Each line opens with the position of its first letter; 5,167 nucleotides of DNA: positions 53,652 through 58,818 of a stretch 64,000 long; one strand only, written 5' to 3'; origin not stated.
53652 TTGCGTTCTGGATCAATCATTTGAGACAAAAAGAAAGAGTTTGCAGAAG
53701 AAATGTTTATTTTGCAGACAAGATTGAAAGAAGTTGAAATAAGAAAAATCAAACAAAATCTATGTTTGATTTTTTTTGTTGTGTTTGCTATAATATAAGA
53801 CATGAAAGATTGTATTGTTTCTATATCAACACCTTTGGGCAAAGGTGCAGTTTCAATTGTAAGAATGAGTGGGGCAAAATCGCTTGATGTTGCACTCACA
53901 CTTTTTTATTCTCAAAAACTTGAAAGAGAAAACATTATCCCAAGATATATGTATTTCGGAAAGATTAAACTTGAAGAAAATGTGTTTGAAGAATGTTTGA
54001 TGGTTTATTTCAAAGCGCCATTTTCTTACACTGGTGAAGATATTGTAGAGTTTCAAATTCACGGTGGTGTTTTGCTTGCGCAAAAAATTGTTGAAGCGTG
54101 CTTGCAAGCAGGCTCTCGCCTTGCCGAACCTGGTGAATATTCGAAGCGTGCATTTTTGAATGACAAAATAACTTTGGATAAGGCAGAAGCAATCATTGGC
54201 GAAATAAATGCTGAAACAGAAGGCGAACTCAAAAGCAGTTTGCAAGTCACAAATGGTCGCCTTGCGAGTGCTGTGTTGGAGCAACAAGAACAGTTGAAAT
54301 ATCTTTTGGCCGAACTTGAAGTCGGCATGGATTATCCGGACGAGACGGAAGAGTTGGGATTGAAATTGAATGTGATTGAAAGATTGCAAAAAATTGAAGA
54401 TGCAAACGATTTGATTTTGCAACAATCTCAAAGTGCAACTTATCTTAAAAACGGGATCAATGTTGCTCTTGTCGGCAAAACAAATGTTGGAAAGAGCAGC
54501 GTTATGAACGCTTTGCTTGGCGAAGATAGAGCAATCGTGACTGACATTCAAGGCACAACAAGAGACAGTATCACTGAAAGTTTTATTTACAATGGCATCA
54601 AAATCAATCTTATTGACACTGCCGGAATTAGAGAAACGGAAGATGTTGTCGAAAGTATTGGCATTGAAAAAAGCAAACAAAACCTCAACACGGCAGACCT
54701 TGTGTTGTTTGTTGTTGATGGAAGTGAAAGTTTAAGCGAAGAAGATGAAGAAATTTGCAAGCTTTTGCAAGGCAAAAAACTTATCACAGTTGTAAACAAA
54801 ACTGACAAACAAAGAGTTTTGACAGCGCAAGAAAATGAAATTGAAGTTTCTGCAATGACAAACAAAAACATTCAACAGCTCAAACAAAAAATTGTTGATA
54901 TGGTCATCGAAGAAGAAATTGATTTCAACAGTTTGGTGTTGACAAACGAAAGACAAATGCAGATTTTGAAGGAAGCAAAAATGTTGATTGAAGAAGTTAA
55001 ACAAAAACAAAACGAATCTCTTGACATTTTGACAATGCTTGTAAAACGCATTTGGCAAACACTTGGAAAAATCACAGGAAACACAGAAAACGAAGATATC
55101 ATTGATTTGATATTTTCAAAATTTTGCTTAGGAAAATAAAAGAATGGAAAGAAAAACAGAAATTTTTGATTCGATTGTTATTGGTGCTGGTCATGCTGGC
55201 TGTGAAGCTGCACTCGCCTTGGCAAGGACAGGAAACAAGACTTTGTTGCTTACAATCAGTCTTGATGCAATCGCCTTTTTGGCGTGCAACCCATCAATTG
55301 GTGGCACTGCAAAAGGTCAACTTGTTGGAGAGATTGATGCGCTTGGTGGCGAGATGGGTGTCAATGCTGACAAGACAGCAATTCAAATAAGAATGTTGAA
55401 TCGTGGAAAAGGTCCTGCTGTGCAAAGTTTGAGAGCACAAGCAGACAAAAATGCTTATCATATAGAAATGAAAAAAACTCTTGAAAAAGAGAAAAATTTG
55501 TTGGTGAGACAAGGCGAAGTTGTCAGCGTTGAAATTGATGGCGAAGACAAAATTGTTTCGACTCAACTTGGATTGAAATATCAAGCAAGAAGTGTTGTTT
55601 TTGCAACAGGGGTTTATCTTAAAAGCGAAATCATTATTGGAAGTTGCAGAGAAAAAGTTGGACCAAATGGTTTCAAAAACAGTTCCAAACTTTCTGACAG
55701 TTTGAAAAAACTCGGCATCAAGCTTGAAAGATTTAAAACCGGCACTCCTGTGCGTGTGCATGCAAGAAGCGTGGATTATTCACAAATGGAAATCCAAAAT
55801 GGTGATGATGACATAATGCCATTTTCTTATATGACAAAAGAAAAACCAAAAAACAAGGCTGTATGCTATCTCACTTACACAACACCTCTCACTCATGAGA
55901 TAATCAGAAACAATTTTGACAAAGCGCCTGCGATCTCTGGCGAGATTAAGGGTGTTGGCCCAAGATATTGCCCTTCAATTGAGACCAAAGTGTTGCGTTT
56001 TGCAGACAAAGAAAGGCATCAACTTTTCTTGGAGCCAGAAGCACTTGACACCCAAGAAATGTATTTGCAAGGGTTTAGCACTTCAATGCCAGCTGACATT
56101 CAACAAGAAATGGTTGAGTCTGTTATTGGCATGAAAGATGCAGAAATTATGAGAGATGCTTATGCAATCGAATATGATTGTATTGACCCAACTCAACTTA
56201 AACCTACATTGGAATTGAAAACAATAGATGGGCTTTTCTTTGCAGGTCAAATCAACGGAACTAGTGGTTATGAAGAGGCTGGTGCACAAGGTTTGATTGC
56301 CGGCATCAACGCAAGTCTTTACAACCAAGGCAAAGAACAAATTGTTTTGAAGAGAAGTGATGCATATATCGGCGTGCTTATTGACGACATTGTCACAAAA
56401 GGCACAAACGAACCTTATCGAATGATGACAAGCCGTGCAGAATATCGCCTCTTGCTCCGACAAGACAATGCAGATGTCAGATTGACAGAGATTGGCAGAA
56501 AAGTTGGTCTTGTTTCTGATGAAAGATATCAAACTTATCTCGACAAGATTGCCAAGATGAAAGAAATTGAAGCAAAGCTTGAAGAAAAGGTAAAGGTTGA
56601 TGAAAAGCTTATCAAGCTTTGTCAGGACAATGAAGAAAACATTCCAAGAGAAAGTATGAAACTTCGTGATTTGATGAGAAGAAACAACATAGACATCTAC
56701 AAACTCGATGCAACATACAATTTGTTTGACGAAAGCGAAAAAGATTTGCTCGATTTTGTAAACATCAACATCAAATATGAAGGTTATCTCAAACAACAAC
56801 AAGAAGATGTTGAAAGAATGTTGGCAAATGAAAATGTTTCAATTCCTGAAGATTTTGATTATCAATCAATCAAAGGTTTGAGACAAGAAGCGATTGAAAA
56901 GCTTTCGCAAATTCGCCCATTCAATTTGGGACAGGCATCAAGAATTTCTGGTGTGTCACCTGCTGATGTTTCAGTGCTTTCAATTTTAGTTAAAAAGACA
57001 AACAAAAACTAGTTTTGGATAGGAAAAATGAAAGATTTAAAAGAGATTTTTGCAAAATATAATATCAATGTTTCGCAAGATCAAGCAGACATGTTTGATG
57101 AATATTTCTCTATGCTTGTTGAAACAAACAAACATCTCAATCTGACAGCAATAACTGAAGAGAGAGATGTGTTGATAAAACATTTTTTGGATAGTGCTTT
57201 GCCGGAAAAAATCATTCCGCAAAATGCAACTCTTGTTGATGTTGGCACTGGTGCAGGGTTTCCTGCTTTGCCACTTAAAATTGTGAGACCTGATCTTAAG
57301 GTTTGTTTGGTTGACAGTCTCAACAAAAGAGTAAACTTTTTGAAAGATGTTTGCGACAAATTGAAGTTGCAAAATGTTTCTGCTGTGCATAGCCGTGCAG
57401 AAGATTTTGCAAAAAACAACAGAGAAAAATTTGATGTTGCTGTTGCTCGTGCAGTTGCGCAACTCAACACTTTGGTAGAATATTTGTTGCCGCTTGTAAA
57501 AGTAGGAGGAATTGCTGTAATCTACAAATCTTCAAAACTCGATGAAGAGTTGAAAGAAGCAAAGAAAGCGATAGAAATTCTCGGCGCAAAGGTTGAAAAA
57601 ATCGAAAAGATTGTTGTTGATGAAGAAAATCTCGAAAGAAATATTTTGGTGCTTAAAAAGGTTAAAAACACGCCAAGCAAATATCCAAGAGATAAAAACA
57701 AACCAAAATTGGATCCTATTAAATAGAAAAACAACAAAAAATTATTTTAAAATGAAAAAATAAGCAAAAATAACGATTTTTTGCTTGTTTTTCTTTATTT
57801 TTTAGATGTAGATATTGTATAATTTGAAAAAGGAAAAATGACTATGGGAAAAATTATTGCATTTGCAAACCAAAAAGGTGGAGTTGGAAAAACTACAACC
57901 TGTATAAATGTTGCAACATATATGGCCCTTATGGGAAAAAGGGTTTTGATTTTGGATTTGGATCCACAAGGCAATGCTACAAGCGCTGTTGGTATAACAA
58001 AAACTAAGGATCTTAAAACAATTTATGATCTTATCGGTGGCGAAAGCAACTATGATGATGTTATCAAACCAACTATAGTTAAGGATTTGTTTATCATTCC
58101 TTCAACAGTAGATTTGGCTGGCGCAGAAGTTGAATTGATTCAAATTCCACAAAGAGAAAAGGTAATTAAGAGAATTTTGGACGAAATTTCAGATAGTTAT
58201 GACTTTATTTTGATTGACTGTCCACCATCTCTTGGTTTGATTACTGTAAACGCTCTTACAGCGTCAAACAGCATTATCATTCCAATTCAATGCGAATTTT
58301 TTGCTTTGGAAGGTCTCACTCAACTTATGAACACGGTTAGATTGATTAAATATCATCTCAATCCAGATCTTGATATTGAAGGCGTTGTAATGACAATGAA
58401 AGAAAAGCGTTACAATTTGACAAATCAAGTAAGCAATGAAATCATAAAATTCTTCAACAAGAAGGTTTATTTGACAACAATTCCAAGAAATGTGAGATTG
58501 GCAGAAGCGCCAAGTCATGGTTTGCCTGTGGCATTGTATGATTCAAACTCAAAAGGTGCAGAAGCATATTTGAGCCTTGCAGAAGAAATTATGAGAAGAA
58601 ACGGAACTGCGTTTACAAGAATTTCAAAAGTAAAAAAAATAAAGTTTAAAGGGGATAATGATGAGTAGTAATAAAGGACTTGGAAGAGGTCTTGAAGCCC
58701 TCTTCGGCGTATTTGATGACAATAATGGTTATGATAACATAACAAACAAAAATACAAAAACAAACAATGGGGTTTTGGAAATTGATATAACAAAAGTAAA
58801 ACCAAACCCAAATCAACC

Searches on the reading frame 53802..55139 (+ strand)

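Call 19: search_protein_families(library=ncbifam, proteins=[window:53802-55139:+], max_evalue=0.00001)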
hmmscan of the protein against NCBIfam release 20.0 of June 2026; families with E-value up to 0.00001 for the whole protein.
window:53802-55139:+ (445 aa): 16 families
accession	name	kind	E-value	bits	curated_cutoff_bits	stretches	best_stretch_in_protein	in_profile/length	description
TIGR00450.1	mnmE_trmE_thdF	equivalog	6e-112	375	252.6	1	10-445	2-446/446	tRNA uridine-5-carboxymethylaminomethyl(34) synthesis GTPase MnmE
NF003661.0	PRK05291.1-3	equivalog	3.2e-106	356.4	380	1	2-445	3-448/448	tRNA uridine-5-carboxymethylaminomethyl(34) synthesis GTPase MnmE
TIGR03594.1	GTPase_EngA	equivalog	9.9e-36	123.7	306.7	1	212-362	169-321/432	ribosome biogenesis GTPase Der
TIGR03918.1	GTP_HydF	equivalog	5.7e-27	94.6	325.55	1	218-372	7-171/392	[FeFe] hydrogenase H-cluster maturation GTPase HydF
NF000908.1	PRK00089.1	equivalog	3.7e-25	88.8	237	1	221-391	6-190/291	GTPase Era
TIGR00231.1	small_GTP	domain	4.8e-25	88.2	42.5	1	218-361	3-148/164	GTP-binding protein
NF007071.0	PRK09518.1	equivalog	1.3e-22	80.1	953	1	211-338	264-393/706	bifunctional cytidylate kinase/GTPase Der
NF002828.0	PRK03003.1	equivalog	4.5e-22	78.3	631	1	212-340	37-164/477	ribosome biogenesis GTPase Der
TIGR00436.1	era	equivalog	7.5e-19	68.1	116.25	1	220-387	2-164/270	GTPase Era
TIGR03156.1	GTP_HflX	equivalog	4.8e-13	48.8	216.75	1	194-367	169-350/351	GTPase HflX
TIGR03596.1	GTPase_YlqF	equivalog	5.7e-11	42.3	208.2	1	196-276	92-173/276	ribosome biogenesis GTPase YlqF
TIGR03598.1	GTPase_YsxC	equivalog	6e-09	35.8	124.45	1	213-360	13-165/186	ribosome biogenesis GTP-binding protein YihA/YsxC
TIGR00437.1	feoB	equivalog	1.1e-07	31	315.65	1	225-427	1-213/594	ferrous iron transport protein B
TIGR03597.1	GTPase_YqeH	equivalog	1.7e-07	30.8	297.4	1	215-291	152-230/361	ribosome biogenesis GTPase YqeH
TIGR00991.1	3a0901s02IAP34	subfamily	4e-07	29.4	421.55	1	218-304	38-125/313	GTP-binding protein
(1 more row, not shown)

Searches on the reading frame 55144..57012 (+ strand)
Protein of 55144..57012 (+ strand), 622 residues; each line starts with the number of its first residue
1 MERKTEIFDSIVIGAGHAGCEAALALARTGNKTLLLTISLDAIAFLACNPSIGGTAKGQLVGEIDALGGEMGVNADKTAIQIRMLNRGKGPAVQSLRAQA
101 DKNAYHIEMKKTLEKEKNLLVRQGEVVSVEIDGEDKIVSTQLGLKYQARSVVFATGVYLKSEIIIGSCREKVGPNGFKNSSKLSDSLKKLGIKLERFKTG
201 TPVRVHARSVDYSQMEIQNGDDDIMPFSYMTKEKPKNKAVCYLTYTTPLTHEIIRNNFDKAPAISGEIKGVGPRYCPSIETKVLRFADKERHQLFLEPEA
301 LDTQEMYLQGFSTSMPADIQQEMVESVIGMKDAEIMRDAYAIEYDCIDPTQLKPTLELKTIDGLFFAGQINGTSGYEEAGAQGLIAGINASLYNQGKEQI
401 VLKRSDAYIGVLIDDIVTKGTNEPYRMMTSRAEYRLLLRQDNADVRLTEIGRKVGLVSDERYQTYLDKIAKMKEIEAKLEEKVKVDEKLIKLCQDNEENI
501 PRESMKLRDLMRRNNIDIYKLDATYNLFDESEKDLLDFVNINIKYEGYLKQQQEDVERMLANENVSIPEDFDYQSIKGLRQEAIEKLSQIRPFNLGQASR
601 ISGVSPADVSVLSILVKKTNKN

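Call 19: search_protein_families(library=ncbifam, proteins=[window:55144-57012:+], max_evalue=0.00001)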
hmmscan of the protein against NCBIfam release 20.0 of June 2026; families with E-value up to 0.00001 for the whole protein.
window:55144-57012:+ (622 aa): 4 families
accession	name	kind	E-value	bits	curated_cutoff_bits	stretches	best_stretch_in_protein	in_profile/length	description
TIGR00136.1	mnmG_gidA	equivalog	2.1e-251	835.6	524.85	1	8-618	1-614/616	tRNA uridine-5-carboxymethylaminomethyl(34) synthesis enzyme MnmG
NF003739.0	PRK05335.1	equivalog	1.4e-20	73.5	262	1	305-437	275-404/441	methylenetetrahydrofolate--tRNA-(uracil(54)-C(5))-methyltransferase (FADH(2)-oxidizing) TrmFO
TIGR00137.1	gid_trmFO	equivalog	6.2e-19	68.1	428.65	1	305-423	272-390/433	FADH(2)-oxidizing methylenetetrahydrofolate--tRNA-(uracil(54)-C(5))-methyltransferase TrmFO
TIGR01377.1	soxA_mon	subfamily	3.5e-06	26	479.65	0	8-37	1-30/381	amino oxidase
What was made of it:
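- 51593..59602 (+): Rest of the canonical 'left-arm' block, here on the right arm: jag 51593-52417, unknown ORF 52490-53737, mnmE 53802-55139, mnmG 55144-57012, rsmG 57028-57726, parA 57838-58668, parB 58658-59602. NCBIfam (call 19).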

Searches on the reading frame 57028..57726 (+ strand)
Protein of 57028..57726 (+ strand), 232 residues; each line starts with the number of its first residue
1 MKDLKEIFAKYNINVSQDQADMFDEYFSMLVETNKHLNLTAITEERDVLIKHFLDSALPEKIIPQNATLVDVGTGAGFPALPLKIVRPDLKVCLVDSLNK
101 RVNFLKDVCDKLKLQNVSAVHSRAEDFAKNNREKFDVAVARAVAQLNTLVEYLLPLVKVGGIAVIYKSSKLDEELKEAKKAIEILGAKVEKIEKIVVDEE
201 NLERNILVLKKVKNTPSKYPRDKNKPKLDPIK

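Call 19: search_protein_families(library=ncbifam, proteins=[window:57028-57726:+], max_evalue=0.00001)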
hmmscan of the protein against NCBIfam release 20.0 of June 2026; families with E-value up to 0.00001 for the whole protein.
window:57028-57726:+ (232 aa): 6 families
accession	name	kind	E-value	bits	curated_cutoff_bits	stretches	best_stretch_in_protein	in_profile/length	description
TIGR00138.1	rsmG_gidB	equivalog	1.8e-50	171.2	99.5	1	25-211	3-183/183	16S rRNA (guanine(527)-N(7))-methyltransferase RsmG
TIGR02469.1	CbiT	equivalog_domain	9.5e-08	32.4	78.3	1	63-165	17-120/124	precorrin-6Y C5,15-methyltransferase (decarboxylating) subunit CbiT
TIGR03534.1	RF_mod_PrmC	equivalog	1e-07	31.7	199.1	1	47-140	74-162/253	peptide chain release factor N(5)-glutamine methyltransferase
TIGR01983.1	UbiG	equivalog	1.8e-07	30.7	102.95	1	65-165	49-151/228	bifunctional 2-polyprenyl-6-hydroxyphenol methylase/3-demethylubiquinol 3-O-methyltransferase UbiG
NF006138.0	PRK08287.1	equivalog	2e-06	27.8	210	1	65-195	31-157/189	decarboxylating cobalt-precorrin-6B (C(15))-methyltransferase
NF005640.0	PRK07402.1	equivalog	7.4e-06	25.6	219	1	65-185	43-161/200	precorrin-6Y C5,15-methyltransferase subunit CbiT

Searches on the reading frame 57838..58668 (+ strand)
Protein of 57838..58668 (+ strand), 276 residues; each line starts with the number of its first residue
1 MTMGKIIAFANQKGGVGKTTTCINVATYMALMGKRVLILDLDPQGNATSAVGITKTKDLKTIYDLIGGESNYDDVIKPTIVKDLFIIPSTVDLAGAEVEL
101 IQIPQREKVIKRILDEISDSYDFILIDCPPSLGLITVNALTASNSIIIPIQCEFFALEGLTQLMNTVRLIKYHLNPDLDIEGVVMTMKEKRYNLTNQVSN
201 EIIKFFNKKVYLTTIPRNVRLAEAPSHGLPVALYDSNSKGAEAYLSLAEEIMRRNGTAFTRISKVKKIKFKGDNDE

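Call 19: search_protein_families(library=ncbifam, proteins=[window:57838-58668:+], max_evalue=0.00001)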
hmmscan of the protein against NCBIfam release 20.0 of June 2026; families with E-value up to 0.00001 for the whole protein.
window:57838-58668:+ (276 aa): 22 families
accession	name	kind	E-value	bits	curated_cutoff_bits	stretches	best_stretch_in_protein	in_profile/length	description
TIGR03453.1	partition_RepA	equivalog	4.9e-33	114.5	348.45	1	5-166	105-280/387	plasmid partitioning protein RepA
NF041546.1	ParA_partition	equivalog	5.3e-32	111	180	2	6-57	1-52/203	ParA family partition ATPase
TIGR01969.1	minD_arch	subfamily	2.7e-29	102.1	201.75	1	6-254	2-233/251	cell division ATPase MinD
NF041283.1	PrgP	equivalog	1.1e-27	97.2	400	1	3-230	1-237/297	ParA superfamily DNA segregation protein PrgP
NF010443.0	PRK13869.1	subfamily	3.8e-25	88.5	446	1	5-167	122-298/405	plasmid-partitioning protein RepA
NF010259.0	PRK13705.1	equivalog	5e-20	71.8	725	1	5-170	107-284/388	plasmid-partitioning protein SopA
TIGR01968.1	minD_bact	equivalog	2.5e-17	63.1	212.9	1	5-266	2-250/261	septum site-determining protein MinD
TIGR01007.1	eps_fam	subfamily_domain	1.9e-15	56.9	108.05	1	5-142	18-148/204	polysaccharide biosynthesis tyrosine autokinase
TIGR01287.1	nifH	equivalog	9.3e-13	48.1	394.35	1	12-71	7-64/275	nitrogenase iron protein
TIGR03371.1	cellulose_yhjQ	equivalog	4.3e-12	46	157.85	1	5-249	2-239/246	cellulose biosynthesis protein BcsQ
NF041136.1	MrpORP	equivalog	1.7e-11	44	450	1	7-263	8-260/365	iron-sulfur cluster carrier protein MrpORP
NF008568.0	PRK11519.1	equivalog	6.9e-11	41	1068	1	12-135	534-650/720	tyrosine-protein kinase Wzc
NF047398.1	AAA_KGGVGR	domain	2.5e-10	41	90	1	5-44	3-42/190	KGGVGR-motif variant AAA ATPase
NF008079.0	PRK10818.1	equivalog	4.1e-10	39.4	508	1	3-254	1-249/270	septum site-determining protein MinD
TIGR03018.1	pepcterm_TyrKin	hypoth_equivalog_domain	1.4e-09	37.6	230.65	1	7-143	38-171/207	XrtA-associated tyrosine autokinase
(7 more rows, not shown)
